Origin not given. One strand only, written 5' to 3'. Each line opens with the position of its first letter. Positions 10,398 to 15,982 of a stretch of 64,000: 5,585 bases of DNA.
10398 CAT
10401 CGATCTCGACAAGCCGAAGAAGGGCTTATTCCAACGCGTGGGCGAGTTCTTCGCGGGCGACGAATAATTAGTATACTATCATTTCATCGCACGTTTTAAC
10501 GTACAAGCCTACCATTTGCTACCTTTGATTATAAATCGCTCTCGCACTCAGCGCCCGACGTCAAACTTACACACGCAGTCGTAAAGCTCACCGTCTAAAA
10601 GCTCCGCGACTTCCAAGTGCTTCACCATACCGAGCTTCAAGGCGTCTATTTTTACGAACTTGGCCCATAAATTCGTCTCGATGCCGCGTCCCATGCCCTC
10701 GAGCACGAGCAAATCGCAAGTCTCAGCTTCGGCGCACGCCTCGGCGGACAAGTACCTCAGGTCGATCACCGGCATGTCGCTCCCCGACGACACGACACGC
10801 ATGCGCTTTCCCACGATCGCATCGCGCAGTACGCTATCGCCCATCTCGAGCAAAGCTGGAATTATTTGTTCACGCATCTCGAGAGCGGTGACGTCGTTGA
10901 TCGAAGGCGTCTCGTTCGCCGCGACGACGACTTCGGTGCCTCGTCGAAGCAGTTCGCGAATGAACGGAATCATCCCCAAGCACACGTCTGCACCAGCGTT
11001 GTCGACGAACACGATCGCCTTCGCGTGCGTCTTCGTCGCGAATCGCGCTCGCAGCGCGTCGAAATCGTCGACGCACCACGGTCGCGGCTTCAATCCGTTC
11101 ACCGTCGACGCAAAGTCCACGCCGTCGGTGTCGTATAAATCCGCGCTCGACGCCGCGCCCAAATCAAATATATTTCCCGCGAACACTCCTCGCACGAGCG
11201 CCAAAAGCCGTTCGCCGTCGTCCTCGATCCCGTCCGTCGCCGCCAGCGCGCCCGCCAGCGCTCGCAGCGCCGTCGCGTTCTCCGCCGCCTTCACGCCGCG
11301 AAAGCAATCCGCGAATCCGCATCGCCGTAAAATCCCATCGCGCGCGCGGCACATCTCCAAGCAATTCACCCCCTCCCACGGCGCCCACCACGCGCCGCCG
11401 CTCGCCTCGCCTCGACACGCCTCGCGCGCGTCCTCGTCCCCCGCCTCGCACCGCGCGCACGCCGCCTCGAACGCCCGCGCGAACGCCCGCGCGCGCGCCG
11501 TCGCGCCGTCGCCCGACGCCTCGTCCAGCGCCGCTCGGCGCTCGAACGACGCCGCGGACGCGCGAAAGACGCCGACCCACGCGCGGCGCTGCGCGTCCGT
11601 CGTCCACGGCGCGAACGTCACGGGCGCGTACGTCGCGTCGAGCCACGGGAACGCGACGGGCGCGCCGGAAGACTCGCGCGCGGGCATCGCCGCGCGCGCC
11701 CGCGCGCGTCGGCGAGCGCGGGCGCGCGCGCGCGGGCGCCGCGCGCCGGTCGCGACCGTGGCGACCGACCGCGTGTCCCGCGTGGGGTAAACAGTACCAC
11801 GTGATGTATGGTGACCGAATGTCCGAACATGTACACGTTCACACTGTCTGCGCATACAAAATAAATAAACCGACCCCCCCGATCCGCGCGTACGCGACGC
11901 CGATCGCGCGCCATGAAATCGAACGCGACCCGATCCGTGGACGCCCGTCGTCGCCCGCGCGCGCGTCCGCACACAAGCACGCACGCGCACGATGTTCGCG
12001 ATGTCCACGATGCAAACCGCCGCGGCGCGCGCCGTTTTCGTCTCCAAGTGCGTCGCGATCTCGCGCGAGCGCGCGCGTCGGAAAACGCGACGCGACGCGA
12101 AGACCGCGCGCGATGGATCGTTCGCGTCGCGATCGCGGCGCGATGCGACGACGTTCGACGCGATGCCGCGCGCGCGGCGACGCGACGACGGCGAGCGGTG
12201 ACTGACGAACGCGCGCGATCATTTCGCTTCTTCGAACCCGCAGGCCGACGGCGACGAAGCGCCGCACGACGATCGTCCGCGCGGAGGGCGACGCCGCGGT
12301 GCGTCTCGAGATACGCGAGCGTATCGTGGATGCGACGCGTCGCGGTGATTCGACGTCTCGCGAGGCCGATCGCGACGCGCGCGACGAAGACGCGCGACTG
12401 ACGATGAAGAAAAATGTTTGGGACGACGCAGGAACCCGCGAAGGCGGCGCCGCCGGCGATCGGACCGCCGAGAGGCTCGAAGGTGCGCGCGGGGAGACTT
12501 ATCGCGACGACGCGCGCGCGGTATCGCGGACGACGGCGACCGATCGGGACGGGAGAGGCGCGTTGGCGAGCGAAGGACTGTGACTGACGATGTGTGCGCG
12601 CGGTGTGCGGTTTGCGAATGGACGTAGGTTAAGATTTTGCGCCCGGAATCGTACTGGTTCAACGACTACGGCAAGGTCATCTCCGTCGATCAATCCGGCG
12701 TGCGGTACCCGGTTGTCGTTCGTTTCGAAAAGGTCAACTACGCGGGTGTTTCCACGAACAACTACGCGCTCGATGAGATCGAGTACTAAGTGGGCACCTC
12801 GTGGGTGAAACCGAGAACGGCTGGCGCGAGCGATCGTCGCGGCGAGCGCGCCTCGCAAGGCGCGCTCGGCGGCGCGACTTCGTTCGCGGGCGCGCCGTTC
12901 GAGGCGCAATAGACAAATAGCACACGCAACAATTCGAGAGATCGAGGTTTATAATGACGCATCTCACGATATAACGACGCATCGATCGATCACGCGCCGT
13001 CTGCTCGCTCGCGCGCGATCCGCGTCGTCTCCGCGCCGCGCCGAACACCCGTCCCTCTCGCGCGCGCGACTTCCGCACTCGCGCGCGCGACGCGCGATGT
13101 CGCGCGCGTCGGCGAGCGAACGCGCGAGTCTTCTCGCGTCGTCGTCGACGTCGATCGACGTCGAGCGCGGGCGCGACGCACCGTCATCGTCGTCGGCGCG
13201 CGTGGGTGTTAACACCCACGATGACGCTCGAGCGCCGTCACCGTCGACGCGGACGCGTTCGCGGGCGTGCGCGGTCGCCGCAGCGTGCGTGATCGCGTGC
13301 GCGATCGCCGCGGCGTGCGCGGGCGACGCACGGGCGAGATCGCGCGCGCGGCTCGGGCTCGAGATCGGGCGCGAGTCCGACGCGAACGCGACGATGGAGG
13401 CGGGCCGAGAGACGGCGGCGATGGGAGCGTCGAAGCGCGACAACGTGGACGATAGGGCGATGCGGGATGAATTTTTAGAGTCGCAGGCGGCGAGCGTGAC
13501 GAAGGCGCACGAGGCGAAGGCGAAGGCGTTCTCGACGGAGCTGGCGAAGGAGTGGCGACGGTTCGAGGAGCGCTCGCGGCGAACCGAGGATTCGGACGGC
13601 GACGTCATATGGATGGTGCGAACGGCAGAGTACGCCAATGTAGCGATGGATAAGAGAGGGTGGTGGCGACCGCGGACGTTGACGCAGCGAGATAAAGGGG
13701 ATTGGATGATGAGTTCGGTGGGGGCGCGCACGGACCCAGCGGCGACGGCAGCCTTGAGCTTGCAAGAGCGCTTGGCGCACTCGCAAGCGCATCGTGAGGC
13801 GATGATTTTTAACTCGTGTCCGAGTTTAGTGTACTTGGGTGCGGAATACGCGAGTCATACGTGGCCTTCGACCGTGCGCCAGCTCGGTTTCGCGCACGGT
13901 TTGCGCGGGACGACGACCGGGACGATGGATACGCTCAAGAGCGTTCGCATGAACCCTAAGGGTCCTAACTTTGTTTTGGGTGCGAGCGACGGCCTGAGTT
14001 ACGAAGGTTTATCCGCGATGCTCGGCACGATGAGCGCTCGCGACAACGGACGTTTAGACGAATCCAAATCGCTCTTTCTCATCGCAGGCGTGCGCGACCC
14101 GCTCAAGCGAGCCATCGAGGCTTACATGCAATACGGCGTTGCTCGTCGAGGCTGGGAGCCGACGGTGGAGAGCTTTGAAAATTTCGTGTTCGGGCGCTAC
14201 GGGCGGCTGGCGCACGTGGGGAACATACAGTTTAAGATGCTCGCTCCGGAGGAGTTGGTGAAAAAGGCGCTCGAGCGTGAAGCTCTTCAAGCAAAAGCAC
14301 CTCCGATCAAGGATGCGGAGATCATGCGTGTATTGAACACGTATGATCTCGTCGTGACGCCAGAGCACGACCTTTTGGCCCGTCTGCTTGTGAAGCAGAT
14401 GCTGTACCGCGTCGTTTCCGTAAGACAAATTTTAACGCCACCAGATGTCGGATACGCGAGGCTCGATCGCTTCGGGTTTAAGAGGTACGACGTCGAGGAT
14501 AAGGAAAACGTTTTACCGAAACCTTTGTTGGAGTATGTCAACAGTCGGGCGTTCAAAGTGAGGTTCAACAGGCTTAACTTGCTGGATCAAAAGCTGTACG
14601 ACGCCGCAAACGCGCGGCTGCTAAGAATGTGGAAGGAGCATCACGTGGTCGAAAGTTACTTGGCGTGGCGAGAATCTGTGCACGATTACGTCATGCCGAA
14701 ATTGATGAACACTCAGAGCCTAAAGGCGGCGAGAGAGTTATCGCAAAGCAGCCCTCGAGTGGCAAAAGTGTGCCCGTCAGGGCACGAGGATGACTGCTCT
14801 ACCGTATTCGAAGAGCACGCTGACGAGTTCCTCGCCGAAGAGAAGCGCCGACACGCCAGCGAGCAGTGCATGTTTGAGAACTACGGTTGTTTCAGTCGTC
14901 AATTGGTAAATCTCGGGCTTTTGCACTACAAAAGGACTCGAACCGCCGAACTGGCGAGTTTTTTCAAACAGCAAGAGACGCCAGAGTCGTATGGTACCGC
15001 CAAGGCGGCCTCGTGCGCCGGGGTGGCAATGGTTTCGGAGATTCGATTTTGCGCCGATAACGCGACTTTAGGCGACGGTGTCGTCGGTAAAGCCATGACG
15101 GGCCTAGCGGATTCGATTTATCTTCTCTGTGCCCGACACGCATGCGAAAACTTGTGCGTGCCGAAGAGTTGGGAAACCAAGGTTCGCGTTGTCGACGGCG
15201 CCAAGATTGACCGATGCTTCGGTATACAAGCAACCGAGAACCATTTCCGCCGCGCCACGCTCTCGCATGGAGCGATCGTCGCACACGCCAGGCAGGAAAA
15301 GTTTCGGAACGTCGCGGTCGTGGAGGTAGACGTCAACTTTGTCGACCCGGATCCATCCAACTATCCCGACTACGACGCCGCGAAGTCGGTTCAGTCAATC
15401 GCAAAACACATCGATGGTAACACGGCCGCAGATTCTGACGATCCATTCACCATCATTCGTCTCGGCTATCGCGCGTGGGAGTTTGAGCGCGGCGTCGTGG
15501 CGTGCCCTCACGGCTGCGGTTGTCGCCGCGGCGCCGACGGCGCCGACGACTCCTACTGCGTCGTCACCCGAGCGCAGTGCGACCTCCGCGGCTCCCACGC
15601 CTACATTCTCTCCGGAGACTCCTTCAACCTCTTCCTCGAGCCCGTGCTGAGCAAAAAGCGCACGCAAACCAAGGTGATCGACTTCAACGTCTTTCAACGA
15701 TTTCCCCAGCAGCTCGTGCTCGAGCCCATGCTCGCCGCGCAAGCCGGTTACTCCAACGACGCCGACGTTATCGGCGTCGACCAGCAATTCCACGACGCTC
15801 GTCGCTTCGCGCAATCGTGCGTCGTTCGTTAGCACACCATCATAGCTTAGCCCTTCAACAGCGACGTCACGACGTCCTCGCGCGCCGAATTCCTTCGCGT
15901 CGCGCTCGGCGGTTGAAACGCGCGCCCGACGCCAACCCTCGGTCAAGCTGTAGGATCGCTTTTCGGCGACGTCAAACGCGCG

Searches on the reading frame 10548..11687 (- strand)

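Call 38: search_protein_families(library=pfam, proteins=[window:10548-11687:-], max_evalue=0.00001)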
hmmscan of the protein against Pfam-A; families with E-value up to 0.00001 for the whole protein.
window:10548-11687:- (379 aa): 1 family
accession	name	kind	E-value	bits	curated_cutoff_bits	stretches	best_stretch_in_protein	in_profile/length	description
PF01937.24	ARMT1-like_dom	-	1.2e-41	143.4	25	1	112-372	54-311/311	Damage-control phosphatase ARMT1-like domain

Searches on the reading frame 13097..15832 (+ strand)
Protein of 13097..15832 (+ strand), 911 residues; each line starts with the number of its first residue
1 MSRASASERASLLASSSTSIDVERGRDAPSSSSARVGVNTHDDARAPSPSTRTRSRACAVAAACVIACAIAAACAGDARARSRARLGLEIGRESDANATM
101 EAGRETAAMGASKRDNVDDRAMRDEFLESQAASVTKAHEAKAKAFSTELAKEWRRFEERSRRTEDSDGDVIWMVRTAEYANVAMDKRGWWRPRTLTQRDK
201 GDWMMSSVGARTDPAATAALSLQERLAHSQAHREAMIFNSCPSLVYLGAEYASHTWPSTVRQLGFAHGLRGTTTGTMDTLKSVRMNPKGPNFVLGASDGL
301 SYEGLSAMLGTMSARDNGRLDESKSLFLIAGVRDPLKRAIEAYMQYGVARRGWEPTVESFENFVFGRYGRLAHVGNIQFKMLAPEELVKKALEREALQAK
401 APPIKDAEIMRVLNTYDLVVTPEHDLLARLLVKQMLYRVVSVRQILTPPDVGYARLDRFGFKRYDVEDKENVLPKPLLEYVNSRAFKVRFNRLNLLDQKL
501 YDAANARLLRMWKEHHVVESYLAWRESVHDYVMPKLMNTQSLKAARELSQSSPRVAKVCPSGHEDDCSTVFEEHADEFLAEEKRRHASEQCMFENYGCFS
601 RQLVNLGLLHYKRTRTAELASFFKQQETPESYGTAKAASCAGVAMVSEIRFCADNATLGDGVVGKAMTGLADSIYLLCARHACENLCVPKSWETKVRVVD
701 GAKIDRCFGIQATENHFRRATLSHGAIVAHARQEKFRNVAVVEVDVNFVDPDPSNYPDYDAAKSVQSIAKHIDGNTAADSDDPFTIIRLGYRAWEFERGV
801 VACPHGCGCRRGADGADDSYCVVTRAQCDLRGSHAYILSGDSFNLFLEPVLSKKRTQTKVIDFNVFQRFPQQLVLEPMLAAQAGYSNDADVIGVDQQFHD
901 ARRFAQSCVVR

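Call 22: find_encoding_contigs(protein=window:13097-15832:+, flank=2000, max_places=2)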
Protein window:13097-15832:+ (911 aa): 2 contigs read that carry it; 2 places shown.
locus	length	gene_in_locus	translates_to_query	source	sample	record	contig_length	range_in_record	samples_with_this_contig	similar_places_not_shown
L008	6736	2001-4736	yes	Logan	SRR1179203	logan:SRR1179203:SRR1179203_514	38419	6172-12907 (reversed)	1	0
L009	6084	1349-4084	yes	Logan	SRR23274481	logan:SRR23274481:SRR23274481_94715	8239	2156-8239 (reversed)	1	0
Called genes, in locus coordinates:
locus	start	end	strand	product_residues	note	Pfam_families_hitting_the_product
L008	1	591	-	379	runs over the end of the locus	PF01937:ARMT1-like_dom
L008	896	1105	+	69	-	-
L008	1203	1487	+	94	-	-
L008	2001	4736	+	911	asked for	-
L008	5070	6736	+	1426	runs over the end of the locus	PF04997:RNA_pol_Rpb1_1, PF00623:RNA_pol_Rpb1_2, PF04983:RNA_pol_Rpb1_3, PF05000:RNA_pol_Rpb1_4, PF04998:RNA_pol_Rpb1_5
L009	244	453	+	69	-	-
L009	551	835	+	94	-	-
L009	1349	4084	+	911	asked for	-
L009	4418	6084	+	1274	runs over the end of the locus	?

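Call 38: search_protein_families(library=pfam, proteins=[window:13097-15832:+], max_evalue=0.00001)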
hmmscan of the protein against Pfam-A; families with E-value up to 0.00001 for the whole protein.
window:13097-15832:+ (911 aa): 0 families
